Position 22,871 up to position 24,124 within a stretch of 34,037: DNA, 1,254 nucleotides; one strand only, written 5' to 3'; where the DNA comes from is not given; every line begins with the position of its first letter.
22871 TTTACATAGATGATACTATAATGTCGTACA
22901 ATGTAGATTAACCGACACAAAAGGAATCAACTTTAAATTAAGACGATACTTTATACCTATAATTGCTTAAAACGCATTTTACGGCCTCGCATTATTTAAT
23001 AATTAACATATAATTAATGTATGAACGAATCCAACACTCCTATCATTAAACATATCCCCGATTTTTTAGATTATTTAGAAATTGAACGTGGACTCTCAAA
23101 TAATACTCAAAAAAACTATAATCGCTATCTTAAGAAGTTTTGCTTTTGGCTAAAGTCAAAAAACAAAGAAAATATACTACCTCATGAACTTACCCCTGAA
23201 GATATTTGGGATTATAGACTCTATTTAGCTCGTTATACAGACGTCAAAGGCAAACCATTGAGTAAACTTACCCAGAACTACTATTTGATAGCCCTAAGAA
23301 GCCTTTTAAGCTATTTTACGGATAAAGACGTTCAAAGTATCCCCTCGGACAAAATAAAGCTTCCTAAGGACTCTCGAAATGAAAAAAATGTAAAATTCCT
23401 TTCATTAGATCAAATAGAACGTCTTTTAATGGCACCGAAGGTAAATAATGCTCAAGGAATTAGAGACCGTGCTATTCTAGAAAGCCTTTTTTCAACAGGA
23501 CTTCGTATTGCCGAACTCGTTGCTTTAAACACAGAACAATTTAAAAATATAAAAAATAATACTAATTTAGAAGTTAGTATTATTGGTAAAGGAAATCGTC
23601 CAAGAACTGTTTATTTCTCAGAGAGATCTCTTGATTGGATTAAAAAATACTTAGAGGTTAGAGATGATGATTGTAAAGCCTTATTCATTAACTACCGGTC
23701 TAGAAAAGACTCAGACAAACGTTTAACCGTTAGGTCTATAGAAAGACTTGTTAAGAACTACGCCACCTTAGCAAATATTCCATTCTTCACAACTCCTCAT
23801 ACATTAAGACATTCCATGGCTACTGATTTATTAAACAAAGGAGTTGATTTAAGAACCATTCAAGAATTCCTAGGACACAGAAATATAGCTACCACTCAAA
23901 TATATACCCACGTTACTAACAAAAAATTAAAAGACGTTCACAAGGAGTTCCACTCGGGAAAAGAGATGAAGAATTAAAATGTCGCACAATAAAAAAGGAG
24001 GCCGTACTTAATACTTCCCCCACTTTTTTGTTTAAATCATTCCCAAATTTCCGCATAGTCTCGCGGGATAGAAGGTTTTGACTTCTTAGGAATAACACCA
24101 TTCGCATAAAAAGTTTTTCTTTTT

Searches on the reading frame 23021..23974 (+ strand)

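Call 17: search_protein_families(library=pfam, proteins=[window:23021-23974:+], max_evalue=0.1)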
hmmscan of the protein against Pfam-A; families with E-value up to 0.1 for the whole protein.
window:23021-23974:+ (318 aa): 6 families
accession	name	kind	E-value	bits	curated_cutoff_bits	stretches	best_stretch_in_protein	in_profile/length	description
PF00589.27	Phage_integrase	-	5.9e-40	137.3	27.1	1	125-300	1-170/172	Phage integrase family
PF02899.23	Phage_int_SAM_1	-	4.7e-12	46.4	22.3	1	14-100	3-80/83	Phage integrase, N-terminal SAM-like domain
PF13495.12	Phage_int_SAM_4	-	6.3e-09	36.6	27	1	15-104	5-83/85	Phage integrase, N-terminal SAM-like domain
PF13102.12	Phage_int_SAM_5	-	1.6e-05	25.6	22.3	1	26-98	18-81/98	Phage integrase SAM-like domain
PF23890.1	DUF7242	-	0.0022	18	27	1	234-288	65-121/248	Family of unknown function (DUF7242)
PF14513.12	DAG_kinase_N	-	0.06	14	23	0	292-317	13-38/151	Diacylglycerol kinase N-terminus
